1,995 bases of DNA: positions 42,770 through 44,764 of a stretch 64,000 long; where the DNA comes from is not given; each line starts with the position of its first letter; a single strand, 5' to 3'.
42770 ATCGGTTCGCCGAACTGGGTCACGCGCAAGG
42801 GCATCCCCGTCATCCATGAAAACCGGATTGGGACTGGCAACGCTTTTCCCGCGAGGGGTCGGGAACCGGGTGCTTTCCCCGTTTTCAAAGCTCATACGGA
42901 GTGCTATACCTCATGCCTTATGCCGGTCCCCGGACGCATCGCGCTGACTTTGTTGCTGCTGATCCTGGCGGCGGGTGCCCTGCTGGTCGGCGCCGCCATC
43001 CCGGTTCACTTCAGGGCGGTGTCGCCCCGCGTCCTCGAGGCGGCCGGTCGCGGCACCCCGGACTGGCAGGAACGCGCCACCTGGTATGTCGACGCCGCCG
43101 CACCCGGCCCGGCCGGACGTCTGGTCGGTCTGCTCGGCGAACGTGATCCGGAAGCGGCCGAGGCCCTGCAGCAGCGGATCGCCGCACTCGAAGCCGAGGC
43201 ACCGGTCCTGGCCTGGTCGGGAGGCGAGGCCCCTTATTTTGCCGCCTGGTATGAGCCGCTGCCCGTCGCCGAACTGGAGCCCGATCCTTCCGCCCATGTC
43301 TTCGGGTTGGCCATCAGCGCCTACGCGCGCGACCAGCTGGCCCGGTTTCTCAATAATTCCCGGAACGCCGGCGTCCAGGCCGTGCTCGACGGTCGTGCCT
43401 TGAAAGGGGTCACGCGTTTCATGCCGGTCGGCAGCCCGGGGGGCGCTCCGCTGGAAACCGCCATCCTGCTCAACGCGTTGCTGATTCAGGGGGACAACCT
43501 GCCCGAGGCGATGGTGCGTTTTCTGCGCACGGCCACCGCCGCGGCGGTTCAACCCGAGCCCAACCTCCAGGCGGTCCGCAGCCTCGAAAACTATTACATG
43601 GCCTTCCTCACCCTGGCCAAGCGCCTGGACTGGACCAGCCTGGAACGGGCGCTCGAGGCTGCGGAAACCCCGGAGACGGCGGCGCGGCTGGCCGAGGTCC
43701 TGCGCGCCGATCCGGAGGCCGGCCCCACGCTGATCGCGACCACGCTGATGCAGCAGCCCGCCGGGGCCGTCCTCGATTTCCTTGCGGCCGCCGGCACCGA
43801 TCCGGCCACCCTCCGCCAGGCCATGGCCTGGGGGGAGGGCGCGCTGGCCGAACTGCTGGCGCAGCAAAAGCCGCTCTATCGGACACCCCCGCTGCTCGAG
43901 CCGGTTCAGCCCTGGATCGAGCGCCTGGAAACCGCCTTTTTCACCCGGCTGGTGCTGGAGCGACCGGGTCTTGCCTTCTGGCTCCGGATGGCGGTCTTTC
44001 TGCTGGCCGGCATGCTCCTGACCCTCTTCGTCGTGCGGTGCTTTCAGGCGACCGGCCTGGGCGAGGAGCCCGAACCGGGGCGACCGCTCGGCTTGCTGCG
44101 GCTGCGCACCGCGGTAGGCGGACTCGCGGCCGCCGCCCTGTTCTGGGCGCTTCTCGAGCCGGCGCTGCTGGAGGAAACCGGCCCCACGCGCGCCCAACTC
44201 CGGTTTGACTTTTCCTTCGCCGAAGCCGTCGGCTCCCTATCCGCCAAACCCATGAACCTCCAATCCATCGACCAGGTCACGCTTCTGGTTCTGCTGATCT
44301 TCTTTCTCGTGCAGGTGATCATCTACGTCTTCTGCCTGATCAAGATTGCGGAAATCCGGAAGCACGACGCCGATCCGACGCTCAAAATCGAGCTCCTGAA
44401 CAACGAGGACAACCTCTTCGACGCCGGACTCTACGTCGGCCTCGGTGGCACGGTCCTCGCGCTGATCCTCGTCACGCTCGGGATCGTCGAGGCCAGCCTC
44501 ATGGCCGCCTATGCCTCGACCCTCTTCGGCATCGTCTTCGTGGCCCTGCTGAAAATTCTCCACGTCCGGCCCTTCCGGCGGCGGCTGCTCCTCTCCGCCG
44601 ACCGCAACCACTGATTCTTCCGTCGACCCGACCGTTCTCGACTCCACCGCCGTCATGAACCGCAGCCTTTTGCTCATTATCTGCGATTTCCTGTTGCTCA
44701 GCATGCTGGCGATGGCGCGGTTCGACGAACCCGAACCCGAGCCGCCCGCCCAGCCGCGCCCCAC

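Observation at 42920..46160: ExbB/MotA-like channel protein plus an ExbD-like-TM/coiled-coil protein: candidate non-canonical ion-driven force-transduction module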

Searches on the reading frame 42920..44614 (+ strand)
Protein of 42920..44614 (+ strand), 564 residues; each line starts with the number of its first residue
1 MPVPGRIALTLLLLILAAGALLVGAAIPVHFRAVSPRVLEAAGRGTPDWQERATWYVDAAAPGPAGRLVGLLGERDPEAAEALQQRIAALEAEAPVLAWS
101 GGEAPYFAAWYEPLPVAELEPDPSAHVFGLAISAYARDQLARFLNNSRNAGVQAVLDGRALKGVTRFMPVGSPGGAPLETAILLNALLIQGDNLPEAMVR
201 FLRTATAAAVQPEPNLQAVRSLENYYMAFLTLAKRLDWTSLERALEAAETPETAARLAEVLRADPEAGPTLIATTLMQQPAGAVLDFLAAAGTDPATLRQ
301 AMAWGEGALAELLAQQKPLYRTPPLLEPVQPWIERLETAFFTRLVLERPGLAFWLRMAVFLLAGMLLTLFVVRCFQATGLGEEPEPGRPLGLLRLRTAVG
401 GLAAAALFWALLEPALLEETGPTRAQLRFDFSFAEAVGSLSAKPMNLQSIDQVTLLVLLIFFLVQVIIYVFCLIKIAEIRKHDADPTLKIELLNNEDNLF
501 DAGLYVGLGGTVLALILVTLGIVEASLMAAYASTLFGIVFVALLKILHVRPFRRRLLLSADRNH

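Call 3: search_protein_families(library=pfam, proteins=[window:42920-44614:+], max_evalue=1)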
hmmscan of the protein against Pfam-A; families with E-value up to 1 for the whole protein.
window:42920-44614:+ (564 aa): 1 family
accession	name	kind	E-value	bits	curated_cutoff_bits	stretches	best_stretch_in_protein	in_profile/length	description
PF19638.4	DUF6141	-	0.14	12.4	27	1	439-483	40-84/164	Family of unknown function (DUF6141)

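Call 4: search_protein_families(library=ncbifam, proteins=[window:42920-44614:+], max_evalue=1)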
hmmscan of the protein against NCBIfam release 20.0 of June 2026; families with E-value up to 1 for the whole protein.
window:42920-44614:+ (564 aa): 1 family
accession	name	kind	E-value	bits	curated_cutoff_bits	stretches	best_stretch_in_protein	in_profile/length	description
NF033748.1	class_F_sortase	subfamily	0.21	11.2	166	1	48-94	42-87/155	class F sortase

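Call 5: search_protein_families(library=padloc, proteins=[window:42920-44614:+], max_evalue=1)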
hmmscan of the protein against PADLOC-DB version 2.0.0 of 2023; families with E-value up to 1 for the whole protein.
window:42920-44614:+ (564 aa): 0 families

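Call 6: find_homologous_proteins(query=window:42920-44614:+)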
Query window:42920-44614:+ (564 aa): 8 proteins with E <= 0.001 among 8000 candidates.
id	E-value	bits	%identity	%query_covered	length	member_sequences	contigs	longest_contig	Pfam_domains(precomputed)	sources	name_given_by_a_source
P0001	0.0e+0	1210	100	100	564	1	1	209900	-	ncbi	ncbi:MAG: hypothetical protein ACFE0O_08970 [Opitutales bacterium]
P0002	0.0e+0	1074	88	100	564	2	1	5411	-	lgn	-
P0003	1.6e-113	399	43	95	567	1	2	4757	-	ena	-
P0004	1.2e-99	353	41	95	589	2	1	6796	-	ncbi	-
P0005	3.0e-91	325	39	95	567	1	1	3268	-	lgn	-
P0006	1.5e-82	296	36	96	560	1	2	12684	-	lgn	-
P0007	1.5e-78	283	57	24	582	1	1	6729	-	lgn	-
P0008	1.3e-69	254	42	61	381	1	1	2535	-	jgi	jgi:cbb3-type cytochrome oxidase subunit 3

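Call 15: search_solved_structures(query=A1, max_evalue=10, show_alignments=3)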
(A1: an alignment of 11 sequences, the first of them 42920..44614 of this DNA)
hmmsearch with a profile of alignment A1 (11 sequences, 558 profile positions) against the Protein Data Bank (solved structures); distinct sequences matched with E-value up to 10: 2.
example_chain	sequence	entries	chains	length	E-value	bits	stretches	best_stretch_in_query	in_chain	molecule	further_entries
4ixn_A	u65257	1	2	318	1.3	10.7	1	47-98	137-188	Uncharacterized GTP-binding protein YjiA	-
1nij_A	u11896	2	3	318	1.3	10.7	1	47-98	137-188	Hypothetical protein yjiA | Uncharacterized GTP-binding protein YjiA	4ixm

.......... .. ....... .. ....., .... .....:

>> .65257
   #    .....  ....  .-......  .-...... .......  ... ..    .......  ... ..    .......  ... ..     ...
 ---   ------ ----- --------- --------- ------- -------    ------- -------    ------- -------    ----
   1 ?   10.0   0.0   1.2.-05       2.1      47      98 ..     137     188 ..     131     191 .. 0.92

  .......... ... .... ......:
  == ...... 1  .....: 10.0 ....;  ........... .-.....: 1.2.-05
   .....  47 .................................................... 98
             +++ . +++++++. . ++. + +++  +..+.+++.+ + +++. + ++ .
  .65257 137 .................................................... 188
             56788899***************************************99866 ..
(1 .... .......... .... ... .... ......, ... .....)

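Call 16: find_homologous_proteins(query=A1, max_evalue=0.001)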
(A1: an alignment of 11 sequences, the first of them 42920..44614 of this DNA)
Query A1 (11 sequences) (564 aa, profile of the alignment): 8 proteins with E <= 0.001 among 8000 candidates.
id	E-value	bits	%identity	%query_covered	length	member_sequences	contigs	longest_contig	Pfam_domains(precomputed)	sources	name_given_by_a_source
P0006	2.2e-218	745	36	96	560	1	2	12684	-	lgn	-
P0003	2.1e-212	725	43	95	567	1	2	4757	-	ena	-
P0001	6.4e-212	723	100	100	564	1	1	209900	-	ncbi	ncbi:MAG: hypothetical protein ACFE0O_08970 [Opitutales bacterium]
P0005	8.2e-211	720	39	95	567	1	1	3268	-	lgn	-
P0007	1.6e-206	705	57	24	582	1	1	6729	-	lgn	-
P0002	2.8e-203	695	88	100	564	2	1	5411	-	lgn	-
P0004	1.3e-199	683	41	95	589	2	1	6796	-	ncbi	-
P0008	4.9e-119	417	42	61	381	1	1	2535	-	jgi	jgi:cbb3-type cytochrome oxidase subunit 3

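Call 23: search_protein_families(library=pfam, alignment_id=A1, max_evalue=10)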
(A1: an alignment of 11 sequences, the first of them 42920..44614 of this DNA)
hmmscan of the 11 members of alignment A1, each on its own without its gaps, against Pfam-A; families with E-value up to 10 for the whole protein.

A. member 1, window:42920-44614:+ (564 aa): 2 families
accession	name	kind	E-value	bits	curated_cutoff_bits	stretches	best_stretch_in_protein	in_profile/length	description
PF19638.4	DUF6141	-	0.14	12.4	27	1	439-483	40-84/164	Family of unknown function (DUF6141)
PF09990.14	DUF2231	-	3.2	8.2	26.4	1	456-534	13-74/139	Predicted membrane protein (DUF2231)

B. families by the number of members that match (of 11 scanned): 8 families
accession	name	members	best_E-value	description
PF09990.14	DUF2231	2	0.029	Predicted membrane protein (DUF2231)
PF00879.23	Defensin_propep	1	0.094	Defensin propeptide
PF17197.9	DUF5134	1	0.1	Domain of unknown function (DUF5134)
PF04932.20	Wzy_C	1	0.1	O-Antigen ligase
PF19638.4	DUF6141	1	0.14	Family of unknown function (DUF6141)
PF06912.16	DUF1275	1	0.41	Protein of unknown function (DUF1275)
PF05745.16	CRPA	1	4.5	Chlamydia 15 kDa cysteine-rich outer membrane protein (CRPA)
PF23696.1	YneP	1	6.9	YneP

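Call 29: predict_structure(alignment_id=A2)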
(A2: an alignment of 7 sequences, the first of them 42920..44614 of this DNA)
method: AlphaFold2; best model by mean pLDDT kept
length: 564 residues; sequences in the alignment: 7
mean_pLDDT: 73.3   pTM: 0.58
mean pLDDT of the five models: 73.3, 70.2, 68.0, 55.9, 51.0
residues with pLDDT >= 90: 115; 70-90: 237; 50-70: 150; < 50: 62
segments of 3 or more residues with pLDDT < 50: 123-127, 381-390, 414-453
pLDDT, mean of each block of 10 residues (from residue 1): 68 78 68 66 87 93 91 82 93 81 83 64 48 81 90 93 87 87 94 92 95 91 94 87 91 91 83 88 86 76 88 76 63 63 63 73 79 66 45 63 67 47 30 29 30 54 68 75 73 72 54 54 52 67 78 76 50
secondary structure, 60 per line:
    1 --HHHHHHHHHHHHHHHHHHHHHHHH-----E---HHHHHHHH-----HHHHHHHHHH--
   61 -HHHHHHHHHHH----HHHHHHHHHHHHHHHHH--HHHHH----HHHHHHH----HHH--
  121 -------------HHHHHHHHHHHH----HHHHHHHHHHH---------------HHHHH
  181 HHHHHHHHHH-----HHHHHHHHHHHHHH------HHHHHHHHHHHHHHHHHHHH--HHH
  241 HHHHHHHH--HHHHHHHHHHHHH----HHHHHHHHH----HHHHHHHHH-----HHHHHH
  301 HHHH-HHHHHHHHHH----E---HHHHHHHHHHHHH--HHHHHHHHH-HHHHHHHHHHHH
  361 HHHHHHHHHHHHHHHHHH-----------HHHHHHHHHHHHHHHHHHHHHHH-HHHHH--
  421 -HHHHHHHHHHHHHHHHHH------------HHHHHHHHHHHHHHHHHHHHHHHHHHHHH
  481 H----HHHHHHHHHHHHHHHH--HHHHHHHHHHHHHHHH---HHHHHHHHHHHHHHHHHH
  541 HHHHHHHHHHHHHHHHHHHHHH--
elements in order: H3-26 H36-43 H49-58 H62-72 H77-93 H96-100 H105-111 H134-145 H150-160 H176-190 H196-209 H216-235 H238-248 H251-263 H268-276 H281-289 H295-304 H306-315 H324-336 H339-347 H349-378 H390-412 H414-418 H422-439 H452-481 H486-501 H504-519 H523-562

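Call 33: fold_search(model_id=the predicted structure, library=pdb)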
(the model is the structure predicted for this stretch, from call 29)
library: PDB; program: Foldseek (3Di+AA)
matches with E <= 10: 119; with E <= 0.001: 0
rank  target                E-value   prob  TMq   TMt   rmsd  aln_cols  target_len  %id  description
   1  9h76_A                2.5e-01  0.08  0.08  0.10  29.0       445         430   12  Bacterial LAT transporter BASC in complex with L-Ala and NB53 (released 2025-01-01)
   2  6zmq                  6.7e-01  0.04  0.09  0.09  29.5       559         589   18  Cytochrome c Heme Lyase CcmF (released 2021-05-19)
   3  8if8_B                7.0e-01  0.06  0.09  0.09  29.4       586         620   16  Arabinosyltransferase AftA (released 2023-05-31)
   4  8zoj_B                8.3e-01  0.04  0.08  0.10  31.0       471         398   11  The crystal structure of YegTK267A from the Nucleoside: H+ Symporter Family (released 2025-04-02)
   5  7dxf_A                9.5e-01  0.08  0.13  0.11  36.5       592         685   13  Structure of BTDM-bound human TRPC6 nanodisc at 2.9 angstrom in high calcium state (released 2022-02-02)
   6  9jrt_A                9.5e-01  0.04  0.08  0.11  35.4       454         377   15  Structural Insights into Selective Antagonism of TG6-129 and EP2 Prostaglandin Receptor (released 2025-10-22)
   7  8zmf                  1.2e+00  0.03  0.07  0.10  36.0       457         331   13  Crystal structure of an inverse agonist antipsychotic drug derivative-bound 5-HT2C (released 2024-08-28)
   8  6f34_A                1.3e+00  0.02  0.07  0.09  29.6       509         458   11  Crystal structure of a bacterial cationic amino acid transporter (CAT) homologue bound to Arginine. (released 2018-02-14)
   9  8if8_C                1.6e+00  0.03  0.08  0.08  29.4       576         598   15  Arabinosyltransferase AftA (released 2023-05-31)
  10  3ob6_A                1.7e+00  0.03  0.09  0.10  27.4       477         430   16  Structure of AdiC(N101A) in the open-to-out Arg+ bound conformation (released 2011-03-16)
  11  5tsb                  2.0e+00  0.05  0.09  0.18  25.0       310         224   16  Crystal structure of the Zrt-/Irt-like protein from Bordetella bronchiseptica with bound Cd2+ (released 2017-09-20)
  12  4d1a                  2.0e+00  0.03  0.10  0.11  25.4       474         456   12  STRUCTURE OF MHP1, A NUCLEOBASE-CATION-SYMPORT-1 FAMILY TRANSPORTER, IN A CLOSED CONFORMATION WITH INDOLYLMETHYL-HYDANTO (released 2014-07-02)
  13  8bzy_A                2.1e+00  0.02  0.08  0.09  26.1       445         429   12  Structure of SLC40/ferroportin in complex with vamifeport and synthetic nanobody Sy3 in occluded conformation (released 2023-03-22)
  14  8y6h_A                2.2e+00  0.02  0.08  0.07  34.2       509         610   12  P-glycoprotein in complex with UIC2 Fab and triple elacridar molecules in LMNG detergent (released 2024-04-17)
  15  6tp4_A                2.3e+00  0.02  0.07  0.11  29.0       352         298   12  Crystal structure of the Orexin-1 receptor in complex with ACT-462206 (released 2020-01-01)
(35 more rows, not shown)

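Call 41: search_protein_representatives(alignment_id=A2)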
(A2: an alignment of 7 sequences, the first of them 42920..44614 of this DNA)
Query: 7 sequences, 565 profile positions. Proteins with E-value up to 0.001 (for the whole library): 734; up to 1e-10: 543; up to 1e-30: 314. The best 150 are listed.
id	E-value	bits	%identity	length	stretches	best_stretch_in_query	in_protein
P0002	4.0e-253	857.5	-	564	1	1-562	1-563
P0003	2.6e-239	811.9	-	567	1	3-561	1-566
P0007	2.5e-234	795.5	-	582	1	3-563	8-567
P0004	2.0e-228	775.9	-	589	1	8-563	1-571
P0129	8.7e-195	664.9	-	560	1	4-562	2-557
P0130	6.3e-180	615.9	-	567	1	2-564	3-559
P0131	1.3e-176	604.9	-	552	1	5-563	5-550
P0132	3.8e-176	603.4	-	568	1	9-562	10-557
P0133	1.4e-173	594.9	-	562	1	3-561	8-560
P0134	3.0e-173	593.8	-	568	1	4-560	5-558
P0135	4.5e-173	593.2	-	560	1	2-562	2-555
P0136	1.1e-171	588.6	-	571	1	9-560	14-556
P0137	6.1e-170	582.9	-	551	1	8-560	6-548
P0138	3.4e-169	580.4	-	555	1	5-560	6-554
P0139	7.0e-168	576.1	-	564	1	8-562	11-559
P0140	9.6e-168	575.6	-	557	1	10-562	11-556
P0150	2.1e-157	541.5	-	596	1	8-561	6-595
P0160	7.9e-147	506.6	-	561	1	7-561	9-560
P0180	4.2e-134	464.6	-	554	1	1-559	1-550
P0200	3.2e-117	408.8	-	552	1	7-562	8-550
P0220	1.4e-110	386.9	-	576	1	3-562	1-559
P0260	7.4e-100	351.5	-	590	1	9-562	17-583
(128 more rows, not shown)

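Call 89: list_cluster_members(proteins=[P0129, P0131, P0135, P0140, P0150, P0160, P0180, P0200, P0220, P0260])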
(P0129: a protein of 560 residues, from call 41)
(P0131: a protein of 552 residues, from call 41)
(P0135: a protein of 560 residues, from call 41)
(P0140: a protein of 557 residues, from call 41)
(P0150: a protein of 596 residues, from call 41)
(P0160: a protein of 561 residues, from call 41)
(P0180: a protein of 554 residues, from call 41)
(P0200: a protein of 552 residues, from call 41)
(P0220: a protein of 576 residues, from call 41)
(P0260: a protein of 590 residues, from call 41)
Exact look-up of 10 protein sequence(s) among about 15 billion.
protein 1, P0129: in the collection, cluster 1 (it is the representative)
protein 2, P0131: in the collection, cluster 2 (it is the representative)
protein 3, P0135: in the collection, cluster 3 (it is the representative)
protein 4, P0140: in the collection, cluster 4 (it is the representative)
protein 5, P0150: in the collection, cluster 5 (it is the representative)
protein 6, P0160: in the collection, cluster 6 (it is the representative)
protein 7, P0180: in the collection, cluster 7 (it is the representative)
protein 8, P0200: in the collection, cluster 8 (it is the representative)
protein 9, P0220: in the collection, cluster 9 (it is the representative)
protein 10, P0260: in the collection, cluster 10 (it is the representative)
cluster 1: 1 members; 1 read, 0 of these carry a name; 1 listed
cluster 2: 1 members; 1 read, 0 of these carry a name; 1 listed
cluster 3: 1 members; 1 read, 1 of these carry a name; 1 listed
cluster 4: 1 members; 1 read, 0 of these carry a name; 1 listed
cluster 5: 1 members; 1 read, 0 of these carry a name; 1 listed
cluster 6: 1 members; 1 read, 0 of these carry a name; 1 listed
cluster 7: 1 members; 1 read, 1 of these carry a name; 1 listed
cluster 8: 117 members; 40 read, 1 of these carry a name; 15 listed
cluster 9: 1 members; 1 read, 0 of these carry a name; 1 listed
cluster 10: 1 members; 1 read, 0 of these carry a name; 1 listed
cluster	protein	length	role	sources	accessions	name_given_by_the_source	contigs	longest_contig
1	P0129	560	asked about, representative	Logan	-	-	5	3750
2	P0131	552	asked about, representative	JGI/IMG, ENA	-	-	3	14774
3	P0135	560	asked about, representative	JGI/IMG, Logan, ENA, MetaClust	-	\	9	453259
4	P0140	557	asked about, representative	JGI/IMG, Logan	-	-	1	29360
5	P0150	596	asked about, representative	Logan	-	-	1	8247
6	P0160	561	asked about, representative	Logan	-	-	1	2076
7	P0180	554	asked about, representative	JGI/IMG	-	hypothetical protein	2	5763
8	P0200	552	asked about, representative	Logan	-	-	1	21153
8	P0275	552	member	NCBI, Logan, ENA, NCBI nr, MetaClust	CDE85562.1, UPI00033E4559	putative uncharacterized protein [Coraliomargarita sp. CAG:312] | status=active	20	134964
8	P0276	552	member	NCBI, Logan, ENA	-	-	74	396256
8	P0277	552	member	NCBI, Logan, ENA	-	-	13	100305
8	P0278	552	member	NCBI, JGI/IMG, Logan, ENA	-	-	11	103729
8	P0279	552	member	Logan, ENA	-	-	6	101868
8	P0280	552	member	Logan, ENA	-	-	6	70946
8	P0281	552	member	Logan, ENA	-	-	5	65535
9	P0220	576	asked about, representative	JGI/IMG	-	-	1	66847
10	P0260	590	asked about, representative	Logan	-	-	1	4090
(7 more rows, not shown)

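Call 90: find_encoding_contigs(protein=P0276, flank=5000, max_places=2)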
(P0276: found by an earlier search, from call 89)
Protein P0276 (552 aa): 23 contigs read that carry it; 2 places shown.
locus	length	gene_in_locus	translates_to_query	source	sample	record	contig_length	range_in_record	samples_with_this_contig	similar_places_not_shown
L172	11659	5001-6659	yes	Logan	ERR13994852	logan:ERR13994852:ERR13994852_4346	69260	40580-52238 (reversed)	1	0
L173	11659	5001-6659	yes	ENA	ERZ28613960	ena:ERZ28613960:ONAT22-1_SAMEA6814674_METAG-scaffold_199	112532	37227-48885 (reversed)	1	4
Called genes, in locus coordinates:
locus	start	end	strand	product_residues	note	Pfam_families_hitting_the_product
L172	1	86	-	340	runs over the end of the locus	PF01032:FecCD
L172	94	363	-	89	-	PF01176:eIF-1a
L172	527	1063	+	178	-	PF00383:dCMP_cyt_deam_1, PF14437:MafB19-deam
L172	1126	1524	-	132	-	PF02472:ExbD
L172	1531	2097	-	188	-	PF01618:MotA_ExbB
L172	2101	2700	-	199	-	PF00694:Aconitase_C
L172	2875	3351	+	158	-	-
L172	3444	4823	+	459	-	PF05977:MFS_3, PF07690:MFS_1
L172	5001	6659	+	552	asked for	-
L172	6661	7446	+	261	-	PF21711:DCTN5 (faint), PF25087:GMPPB_C, PF00132:Hexapep, PF25084:LbH_EIF2B, PF25087:GMPPB_C, PF00132:Hexapep, PF13720:Acetyltransf_11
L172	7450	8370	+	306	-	PF04166:PdxA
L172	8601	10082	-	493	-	-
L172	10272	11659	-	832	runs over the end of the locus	PF01751:Toprim, PF01131:Topoisom_bac, PF13342:Toprim_Crpt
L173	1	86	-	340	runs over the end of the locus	PF01032:FecCD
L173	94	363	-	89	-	PF01176:eIF-1a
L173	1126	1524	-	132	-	PF02472:ExbD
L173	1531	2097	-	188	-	PF01618:MotA_ExbB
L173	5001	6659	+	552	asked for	-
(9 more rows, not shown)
